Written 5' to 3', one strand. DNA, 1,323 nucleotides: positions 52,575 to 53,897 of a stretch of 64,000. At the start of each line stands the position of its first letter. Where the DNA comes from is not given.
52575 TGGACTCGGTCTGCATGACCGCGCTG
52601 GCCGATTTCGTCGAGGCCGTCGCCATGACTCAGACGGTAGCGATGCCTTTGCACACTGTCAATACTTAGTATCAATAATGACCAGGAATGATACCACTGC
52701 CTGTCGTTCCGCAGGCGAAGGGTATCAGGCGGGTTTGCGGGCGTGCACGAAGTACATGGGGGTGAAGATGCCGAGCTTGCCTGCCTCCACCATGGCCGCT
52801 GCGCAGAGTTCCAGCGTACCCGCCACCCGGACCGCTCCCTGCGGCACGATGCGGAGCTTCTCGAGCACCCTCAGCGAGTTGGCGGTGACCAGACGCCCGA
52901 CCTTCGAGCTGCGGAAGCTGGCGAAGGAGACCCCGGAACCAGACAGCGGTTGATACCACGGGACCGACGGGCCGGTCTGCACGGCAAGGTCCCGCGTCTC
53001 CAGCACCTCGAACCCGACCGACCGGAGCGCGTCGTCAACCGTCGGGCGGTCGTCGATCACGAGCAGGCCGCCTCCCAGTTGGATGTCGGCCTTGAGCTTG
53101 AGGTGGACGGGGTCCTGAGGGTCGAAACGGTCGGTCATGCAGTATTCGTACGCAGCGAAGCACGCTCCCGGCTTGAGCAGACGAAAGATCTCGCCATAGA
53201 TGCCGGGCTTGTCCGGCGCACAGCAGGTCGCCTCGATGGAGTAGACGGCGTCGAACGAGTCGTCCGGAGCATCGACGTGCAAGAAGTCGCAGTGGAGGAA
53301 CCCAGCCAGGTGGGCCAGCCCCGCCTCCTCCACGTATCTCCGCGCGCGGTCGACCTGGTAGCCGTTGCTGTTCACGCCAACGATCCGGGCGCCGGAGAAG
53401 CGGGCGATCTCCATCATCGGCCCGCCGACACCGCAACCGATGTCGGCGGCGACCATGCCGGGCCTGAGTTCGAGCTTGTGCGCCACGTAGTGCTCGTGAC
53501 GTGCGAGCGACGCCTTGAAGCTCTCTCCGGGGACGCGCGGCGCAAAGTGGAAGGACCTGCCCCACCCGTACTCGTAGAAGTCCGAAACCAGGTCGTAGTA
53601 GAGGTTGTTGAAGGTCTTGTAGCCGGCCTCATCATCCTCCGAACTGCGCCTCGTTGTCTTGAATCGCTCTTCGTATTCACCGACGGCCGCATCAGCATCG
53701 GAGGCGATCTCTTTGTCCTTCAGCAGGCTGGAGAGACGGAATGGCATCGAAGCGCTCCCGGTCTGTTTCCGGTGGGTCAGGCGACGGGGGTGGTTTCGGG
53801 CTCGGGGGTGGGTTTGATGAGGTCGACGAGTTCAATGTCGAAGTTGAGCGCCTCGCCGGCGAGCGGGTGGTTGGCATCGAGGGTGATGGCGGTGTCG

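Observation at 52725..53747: Eukaryote-like sterol 24-C-methyltransferase in a bacterial context, without neighbouring sterol-synthesis genes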

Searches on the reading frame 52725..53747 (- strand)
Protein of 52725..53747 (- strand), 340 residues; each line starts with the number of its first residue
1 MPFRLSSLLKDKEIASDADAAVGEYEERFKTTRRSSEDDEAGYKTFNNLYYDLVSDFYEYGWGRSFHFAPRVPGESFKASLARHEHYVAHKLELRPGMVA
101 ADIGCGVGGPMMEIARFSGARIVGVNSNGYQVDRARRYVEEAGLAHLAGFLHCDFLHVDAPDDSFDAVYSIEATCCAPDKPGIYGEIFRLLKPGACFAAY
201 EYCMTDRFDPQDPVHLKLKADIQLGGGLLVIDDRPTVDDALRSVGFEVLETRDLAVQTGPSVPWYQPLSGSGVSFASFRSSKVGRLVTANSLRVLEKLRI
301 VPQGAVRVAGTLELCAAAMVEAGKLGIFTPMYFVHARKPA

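Call 3: search_protein_families(library=pfam, proteins=[window:52725-53747:-], max_evalue=0.01)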
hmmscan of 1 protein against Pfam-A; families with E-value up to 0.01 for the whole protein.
window:52725-53747:- (340 aa): 8 families
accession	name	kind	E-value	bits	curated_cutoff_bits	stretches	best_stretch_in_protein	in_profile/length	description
PF08498.15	Sterol_MT_C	-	6.8e-23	81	21.7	1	275-339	1-65/66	Sterol methyltransferase C-terminal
PF08241.18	Methyltransf_11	-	6.5e-16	59.2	21.2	1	102-197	2-93/95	Methyltransferase domain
PF13649.12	Methyltransf_25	-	2.7e-14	54.1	27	1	101-194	2-96/97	Methyltransferase domain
PF13847.12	Methyltransf_31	-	1.3e-13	51.3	27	1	95-206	2-116/145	Methyltransferase domain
PF02353.26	CMAS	-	2.2e-10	40.7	27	1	51-174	14-137/273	Mycolic acid cyclopropane synthetase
PF08242.18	Methyltransf_12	-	1.4e-08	35.8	30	1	102-197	2-98/98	Methyltransferase domain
PF13489.12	Methyltransf_23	-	1.2e-06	28.8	27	1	97-199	23-116/164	Methyltransferase domain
PF01209.24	Ubie_methyltran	-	0.00022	21.1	20.1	1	89-202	40-154/233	ubiE/COQ5 methyltransferase family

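Call 4: search_protein_families(library=ncbifam, proteins=[window:52725-53747:-], max_evalue=0.01)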
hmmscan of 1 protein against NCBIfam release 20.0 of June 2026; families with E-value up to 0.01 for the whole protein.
window:52725-53747:- (340 aa): 27 families (the best 25 are shown)
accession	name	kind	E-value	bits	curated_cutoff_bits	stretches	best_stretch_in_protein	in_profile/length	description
NF041675.1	sarc_dimgly_tmase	equivalog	5.6e-11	42.9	550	1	77-199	47-169/278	sarcosine/dimethylglycine N-methyltransferase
NF041537.1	ArsM_AhpD_UU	exception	8e-11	41.3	510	1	95-210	75-191/345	arsenite methyltransferase/AhpD domain selenoprotein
NF040703.1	cyclopro_CfaB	exception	8.8e-10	37.9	650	1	26-171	88-233/393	C17 cyclopropane fatty acid synthase CfaB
NF053839.1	CPFASynBruc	equivalog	1.2e-09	37.7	600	1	73-171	151-246/410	cyclopropane fatty acid synthase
NF041536.1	ArsM_DUF2284_UU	exception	3e-09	35.8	575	1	96-249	76-225/459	arsenite methyltransferase/DUF2284 domain selenoprotein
NF047649.1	MTase_UXPK_star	exception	3.6e-08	32.8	460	1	93-198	74-180/283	methyltransferase/UXPK-star double selenoprotein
NF008686.0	PRK11705.1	equivalog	7e-08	31.9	400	1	36-171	113-235/383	cyclopropane fatty acyl phospholipid synthase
NF045823.1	PthPhpthDimycoMt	equivalog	7.7e-08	31.8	300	1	84-207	55-174/256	phthiotriol/phenolphthiotriol dimycocerosates methyltransferase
NF043040.1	corrin_prot_MT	hypoth_equivalog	2e-07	30.7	180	1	84-170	30-116/216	corrinoid protein-associated methyltransferase CpaM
NF040539.1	AST_met_ArsM_2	exception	6.6e-07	29.4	240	1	101-224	61-182/262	putative arsinothricin biosynthesis methyltransferase ArsM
NF045825.1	FAmtase_mtf2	equivalog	1.3e-06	27.8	400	1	86-197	49-156/248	fatty-acid O-methyltransferase Mtf2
NF045667.1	MTase_DVU1556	equivalog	1.5e-06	27.8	155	1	91-201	17-121/213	DVU_1556 family methyltransferase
NF008823.0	PRK11873.1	subfamily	2.4e-06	27.2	263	1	93-199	74-181/272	arsenite methyltransferase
NF041943.1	GPPMT_Stmyces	equivalog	1e-05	25.5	400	1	85-207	66-187/272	geranyl diphosphate 2-C-methyltransferase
NF040660.1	mycolic_MTase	equivalog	8.4e-05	22.3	390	1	89-143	53-107/283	cyclopropane mycolic acid synthase family methyltransferase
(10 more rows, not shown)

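Call 5: search_solved_structures(query=window:52725-53747:-, max_evalue=0.001, show_alignments=2)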
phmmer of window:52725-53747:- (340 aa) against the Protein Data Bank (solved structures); distinct sequences matched with E-value up to 0.001: 35.
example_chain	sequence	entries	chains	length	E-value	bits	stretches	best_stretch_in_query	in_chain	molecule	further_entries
8zc8_A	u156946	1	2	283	1.6e-20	76.6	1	83-202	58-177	MitM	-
21zq_A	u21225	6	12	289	1.7e-20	76.5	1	83-202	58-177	MitM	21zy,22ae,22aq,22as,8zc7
3bus_A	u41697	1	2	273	5.2e-19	71.6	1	51-262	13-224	Methyltransferase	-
6uv6_A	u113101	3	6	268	1.4e-16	63.6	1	78-277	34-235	D-glucose O-methyltransferase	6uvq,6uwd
7v6h_A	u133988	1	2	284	6.6e-16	61.4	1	90-266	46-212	Cyclopropane fatty-acyl-phospholipid synthase-like methyltransferase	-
4pne_A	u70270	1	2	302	2.3e-15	59.6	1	79-265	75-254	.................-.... protein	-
5gm1_A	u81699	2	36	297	4.4e-14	55.4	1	81-211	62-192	O-methylransferase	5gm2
5wp4_A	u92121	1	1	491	5.2e-13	51.9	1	71-207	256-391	Phosphoethanolamine N-methyltransferase 1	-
5wp5_A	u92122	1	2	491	6.2e-13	51.6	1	83-211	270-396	Phosphomethylethanolamine N-methyltransferase 2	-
2o57_A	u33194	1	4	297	1e-10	44.3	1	48-210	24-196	putative sarcosine dimethylglycine methyltransferase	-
6f5z_A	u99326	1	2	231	5.3e-08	35.4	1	82-206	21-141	24-sterol C-methyltransferase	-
4ine_A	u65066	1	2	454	1.4e-06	30.7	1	93-196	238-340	Protein PMT-2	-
3ujc_A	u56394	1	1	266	3.1e-06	29.6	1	88-212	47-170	Phosphoethanolamine N-methyltransferase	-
3vc1_A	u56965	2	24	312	4.1e-06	29.2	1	68-209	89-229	Geranyl diphosphate 2-C-methyltransferase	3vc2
3uj6_A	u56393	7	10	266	5.8e-06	28.7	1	88-212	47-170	Phosphoethanolamine N-methyltransferase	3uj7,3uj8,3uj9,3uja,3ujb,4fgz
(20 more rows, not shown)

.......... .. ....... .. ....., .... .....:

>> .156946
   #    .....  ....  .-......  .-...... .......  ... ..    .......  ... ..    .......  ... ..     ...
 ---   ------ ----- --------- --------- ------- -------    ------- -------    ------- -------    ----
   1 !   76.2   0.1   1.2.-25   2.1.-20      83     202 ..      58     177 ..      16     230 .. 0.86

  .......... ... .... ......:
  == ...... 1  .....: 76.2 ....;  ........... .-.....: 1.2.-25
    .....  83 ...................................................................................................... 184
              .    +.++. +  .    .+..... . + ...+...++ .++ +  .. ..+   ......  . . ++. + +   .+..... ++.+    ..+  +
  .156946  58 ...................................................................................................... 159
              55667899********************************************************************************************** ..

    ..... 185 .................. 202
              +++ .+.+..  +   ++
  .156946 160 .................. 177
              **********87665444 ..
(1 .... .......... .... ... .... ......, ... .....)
